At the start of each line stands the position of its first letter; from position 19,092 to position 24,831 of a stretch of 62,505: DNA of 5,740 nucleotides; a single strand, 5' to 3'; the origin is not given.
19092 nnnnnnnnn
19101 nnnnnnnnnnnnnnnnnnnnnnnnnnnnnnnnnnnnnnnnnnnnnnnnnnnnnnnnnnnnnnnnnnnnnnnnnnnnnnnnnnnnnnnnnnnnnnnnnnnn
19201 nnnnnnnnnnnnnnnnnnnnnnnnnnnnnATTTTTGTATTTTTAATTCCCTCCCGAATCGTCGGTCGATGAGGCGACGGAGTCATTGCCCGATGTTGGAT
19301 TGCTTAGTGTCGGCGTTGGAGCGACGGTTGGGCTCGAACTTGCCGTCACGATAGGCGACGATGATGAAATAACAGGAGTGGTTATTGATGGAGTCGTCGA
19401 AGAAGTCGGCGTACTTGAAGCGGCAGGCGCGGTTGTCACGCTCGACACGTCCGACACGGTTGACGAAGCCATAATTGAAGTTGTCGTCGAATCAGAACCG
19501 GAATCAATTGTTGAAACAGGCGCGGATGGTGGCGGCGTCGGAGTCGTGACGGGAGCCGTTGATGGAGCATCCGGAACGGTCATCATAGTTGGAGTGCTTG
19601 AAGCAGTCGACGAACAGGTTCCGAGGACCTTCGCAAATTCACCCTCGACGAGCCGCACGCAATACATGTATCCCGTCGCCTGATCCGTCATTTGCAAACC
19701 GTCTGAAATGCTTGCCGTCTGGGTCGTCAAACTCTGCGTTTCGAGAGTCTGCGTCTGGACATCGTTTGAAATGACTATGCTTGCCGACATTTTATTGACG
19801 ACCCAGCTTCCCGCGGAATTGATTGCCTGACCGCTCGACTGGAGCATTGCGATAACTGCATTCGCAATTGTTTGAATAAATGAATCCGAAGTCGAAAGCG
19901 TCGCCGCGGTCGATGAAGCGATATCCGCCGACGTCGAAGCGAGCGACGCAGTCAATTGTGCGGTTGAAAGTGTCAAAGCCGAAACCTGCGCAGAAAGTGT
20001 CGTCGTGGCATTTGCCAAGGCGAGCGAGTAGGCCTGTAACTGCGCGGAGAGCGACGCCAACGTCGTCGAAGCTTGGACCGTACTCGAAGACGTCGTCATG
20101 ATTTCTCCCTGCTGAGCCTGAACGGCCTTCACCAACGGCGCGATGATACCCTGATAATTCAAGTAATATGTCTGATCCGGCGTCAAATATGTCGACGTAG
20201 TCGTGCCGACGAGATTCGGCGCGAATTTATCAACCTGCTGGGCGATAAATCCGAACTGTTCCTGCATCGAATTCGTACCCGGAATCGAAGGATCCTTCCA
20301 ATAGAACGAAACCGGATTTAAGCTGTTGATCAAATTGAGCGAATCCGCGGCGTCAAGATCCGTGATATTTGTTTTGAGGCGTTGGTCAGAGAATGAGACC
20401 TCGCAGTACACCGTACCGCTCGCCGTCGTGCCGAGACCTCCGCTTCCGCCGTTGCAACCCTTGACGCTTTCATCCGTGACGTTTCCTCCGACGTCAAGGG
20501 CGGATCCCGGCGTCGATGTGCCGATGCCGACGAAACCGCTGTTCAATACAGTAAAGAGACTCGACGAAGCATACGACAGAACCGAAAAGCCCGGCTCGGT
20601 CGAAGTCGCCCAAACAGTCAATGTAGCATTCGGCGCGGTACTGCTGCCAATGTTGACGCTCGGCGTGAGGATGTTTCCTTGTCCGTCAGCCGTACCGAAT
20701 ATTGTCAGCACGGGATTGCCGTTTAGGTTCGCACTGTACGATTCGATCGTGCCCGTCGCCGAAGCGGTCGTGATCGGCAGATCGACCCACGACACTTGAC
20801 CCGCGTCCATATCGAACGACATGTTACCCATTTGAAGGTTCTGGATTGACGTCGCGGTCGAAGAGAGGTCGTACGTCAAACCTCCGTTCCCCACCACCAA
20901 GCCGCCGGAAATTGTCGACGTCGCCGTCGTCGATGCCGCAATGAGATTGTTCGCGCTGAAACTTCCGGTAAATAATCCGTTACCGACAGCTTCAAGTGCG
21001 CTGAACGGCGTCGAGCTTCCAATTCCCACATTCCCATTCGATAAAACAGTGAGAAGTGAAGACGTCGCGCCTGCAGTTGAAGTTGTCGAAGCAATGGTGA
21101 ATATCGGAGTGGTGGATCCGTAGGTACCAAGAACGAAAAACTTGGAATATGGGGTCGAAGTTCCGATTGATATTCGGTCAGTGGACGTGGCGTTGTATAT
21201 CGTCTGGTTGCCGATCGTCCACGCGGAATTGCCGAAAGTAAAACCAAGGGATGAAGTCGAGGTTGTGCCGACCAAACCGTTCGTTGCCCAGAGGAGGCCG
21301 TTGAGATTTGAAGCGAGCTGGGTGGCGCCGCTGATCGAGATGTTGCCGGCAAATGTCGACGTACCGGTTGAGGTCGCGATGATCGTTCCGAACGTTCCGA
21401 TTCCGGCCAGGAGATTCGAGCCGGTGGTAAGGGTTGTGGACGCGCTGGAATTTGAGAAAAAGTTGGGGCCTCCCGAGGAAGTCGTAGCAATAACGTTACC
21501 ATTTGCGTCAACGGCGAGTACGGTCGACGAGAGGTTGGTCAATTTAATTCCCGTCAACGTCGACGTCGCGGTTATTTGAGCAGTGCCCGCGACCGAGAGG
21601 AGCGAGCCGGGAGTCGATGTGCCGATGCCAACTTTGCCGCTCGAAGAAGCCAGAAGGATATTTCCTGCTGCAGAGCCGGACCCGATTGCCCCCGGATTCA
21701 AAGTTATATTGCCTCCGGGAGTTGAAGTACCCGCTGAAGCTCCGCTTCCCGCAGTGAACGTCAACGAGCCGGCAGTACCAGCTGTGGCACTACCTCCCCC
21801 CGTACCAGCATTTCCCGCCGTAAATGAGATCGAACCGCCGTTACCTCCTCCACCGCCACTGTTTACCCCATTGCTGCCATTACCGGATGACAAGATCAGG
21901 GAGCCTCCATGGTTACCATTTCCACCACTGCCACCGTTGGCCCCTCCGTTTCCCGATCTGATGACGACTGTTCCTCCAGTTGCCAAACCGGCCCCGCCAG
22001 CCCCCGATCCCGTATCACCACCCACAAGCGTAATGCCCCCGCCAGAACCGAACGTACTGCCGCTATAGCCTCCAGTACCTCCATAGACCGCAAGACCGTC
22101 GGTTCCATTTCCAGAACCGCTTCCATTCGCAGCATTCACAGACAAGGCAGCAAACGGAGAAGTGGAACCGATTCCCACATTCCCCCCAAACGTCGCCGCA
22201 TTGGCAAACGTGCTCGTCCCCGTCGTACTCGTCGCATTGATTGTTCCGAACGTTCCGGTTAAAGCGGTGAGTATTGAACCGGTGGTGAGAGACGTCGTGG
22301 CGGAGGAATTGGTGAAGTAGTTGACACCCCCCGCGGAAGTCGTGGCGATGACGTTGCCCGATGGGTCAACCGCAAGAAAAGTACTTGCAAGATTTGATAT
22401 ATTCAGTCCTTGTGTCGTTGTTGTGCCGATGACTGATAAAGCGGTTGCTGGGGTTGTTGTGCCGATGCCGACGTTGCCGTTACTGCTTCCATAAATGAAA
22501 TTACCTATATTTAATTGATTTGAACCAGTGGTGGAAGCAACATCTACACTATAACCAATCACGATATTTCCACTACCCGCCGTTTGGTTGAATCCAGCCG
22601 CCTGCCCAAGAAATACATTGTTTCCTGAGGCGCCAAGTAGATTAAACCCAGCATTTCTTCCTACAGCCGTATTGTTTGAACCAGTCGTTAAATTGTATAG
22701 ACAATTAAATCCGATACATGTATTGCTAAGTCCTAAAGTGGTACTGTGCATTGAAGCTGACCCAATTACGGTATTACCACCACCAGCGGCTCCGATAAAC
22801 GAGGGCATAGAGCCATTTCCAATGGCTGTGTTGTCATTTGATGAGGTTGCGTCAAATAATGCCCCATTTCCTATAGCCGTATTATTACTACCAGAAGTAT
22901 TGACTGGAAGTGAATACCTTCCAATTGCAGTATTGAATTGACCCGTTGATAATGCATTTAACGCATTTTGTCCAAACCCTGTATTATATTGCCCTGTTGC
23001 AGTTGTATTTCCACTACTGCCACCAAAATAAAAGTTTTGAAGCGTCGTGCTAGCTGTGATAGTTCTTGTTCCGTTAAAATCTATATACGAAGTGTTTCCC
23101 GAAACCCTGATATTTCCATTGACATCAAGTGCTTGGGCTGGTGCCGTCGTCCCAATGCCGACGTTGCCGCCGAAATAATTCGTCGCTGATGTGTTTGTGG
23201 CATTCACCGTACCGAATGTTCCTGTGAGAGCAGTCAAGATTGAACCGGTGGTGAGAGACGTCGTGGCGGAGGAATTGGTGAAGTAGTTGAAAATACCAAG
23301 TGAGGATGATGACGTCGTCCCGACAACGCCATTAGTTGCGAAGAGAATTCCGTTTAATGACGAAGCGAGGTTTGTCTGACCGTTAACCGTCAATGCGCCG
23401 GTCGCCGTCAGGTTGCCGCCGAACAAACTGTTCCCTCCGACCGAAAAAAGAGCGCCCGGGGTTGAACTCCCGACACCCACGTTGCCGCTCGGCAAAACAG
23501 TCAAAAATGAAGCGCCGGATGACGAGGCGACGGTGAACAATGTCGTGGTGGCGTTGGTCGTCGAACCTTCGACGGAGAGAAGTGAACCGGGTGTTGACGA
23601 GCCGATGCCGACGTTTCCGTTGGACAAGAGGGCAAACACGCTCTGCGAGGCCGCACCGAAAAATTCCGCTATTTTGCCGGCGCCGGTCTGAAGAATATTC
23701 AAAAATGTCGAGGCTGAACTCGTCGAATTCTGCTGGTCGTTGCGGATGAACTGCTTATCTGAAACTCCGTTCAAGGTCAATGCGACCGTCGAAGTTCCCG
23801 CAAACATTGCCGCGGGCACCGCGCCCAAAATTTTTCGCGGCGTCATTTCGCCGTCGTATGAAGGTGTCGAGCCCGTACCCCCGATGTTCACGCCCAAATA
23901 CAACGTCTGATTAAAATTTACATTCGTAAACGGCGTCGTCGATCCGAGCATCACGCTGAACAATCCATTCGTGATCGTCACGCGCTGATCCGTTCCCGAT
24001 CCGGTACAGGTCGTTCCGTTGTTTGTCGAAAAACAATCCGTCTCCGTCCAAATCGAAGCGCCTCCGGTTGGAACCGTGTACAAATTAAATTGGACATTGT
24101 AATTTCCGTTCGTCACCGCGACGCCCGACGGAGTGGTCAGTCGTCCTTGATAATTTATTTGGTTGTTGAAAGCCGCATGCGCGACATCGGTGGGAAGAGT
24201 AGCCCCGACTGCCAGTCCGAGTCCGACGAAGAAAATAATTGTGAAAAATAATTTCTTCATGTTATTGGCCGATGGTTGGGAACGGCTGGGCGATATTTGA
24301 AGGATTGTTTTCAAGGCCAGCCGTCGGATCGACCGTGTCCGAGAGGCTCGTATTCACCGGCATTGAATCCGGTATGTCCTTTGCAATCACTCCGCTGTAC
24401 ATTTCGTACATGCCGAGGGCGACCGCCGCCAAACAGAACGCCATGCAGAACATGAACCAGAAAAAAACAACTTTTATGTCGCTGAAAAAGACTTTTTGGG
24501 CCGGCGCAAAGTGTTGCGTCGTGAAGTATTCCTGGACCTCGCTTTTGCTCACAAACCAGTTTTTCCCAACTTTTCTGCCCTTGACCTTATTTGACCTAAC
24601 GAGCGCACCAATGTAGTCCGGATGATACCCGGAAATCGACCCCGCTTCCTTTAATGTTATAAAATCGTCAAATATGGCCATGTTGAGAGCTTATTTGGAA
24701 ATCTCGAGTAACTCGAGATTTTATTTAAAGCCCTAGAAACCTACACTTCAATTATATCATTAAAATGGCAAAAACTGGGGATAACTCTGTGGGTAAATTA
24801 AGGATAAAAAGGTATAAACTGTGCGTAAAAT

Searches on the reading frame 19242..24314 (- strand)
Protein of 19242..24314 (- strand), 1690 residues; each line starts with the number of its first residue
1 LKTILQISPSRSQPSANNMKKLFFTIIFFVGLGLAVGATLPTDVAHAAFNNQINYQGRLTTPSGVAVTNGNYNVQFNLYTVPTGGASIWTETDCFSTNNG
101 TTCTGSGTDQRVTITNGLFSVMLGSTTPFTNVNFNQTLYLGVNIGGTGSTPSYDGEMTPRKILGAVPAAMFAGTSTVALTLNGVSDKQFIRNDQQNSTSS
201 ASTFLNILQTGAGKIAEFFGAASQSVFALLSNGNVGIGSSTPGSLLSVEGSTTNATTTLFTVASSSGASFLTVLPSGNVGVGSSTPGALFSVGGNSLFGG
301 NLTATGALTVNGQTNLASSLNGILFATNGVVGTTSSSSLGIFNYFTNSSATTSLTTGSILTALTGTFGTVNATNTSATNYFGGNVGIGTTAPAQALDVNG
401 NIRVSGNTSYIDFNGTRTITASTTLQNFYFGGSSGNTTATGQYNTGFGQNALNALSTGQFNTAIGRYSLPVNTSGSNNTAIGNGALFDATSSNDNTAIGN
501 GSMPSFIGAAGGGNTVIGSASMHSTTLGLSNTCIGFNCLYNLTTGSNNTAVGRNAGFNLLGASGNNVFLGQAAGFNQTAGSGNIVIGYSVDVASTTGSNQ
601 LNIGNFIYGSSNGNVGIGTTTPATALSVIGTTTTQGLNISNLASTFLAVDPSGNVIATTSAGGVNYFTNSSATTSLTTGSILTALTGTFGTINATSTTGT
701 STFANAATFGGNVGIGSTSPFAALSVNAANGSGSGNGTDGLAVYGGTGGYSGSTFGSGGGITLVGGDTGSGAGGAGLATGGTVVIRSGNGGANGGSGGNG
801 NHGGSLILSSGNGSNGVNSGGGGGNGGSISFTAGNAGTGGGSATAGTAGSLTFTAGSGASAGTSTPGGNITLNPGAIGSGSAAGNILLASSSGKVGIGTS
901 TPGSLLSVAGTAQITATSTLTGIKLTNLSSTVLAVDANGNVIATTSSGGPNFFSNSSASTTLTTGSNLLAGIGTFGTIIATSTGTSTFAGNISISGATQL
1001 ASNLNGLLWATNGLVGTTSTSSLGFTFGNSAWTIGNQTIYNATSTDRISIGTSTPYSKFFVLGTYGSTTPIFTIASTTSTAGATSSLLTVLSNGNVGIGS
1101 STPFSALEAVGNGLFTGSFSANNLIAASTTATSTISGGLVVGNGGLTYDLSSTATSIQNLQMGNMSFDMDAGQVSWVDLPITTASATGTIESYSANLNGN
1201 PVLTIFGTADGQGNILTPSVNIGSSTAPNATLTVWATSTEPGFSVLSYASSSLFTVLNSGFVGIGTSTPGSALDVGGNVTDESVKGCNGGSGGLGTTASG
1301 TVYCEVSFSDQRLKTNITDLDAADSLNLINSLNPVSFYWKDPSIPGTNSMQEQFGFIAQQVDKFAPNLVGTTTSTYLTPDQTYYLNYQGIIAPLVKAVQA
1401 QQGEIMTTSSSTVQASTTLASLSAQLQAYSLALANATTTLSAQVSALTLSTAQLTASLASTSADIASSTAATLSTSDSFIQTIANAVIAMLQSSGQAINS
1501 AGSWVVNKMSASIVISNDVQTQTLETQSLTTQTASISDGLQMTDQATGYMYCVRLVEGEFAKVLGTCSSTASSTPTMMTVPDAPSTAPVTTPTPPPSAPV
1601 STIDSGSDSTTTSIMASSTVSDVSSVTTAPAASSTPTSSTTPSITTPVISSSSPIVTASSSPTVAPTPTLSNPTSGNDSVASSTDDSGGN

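Call 13: search_protein_families(library=pfam, proteins=[window:19242-24314:-])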
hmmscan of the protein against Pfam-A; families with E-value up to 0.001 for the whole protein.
window:19242-24314:- (1690 aa): 1 family
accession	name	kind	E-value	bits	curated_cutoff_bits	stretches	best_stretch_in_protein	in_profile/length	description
PF13884.11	Peptidase_S74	-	2.7e-14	53.6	22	1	1309-1369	1-57/58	Chaperone of endosialidase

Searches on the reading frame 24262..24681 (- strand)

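Call 45: search_protein_families(library=pfam, max_evalue=0.01, proteins=[window:24262-24681:-])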
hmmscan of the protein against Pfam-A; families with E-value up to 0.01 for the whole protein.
window:24262-24681:- (139 aa): 2 families
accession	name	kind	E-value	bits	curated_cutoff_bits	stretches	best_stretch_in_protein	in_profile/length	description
PF12728.13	HTH_17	-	3.1e-05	24.6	27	1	8-56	2-50/51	Helix-turn-helix domain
PF04654.17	DUF599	-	0.0011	18.8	27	1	42-101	81-140/211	Protein of unknown function, DUF599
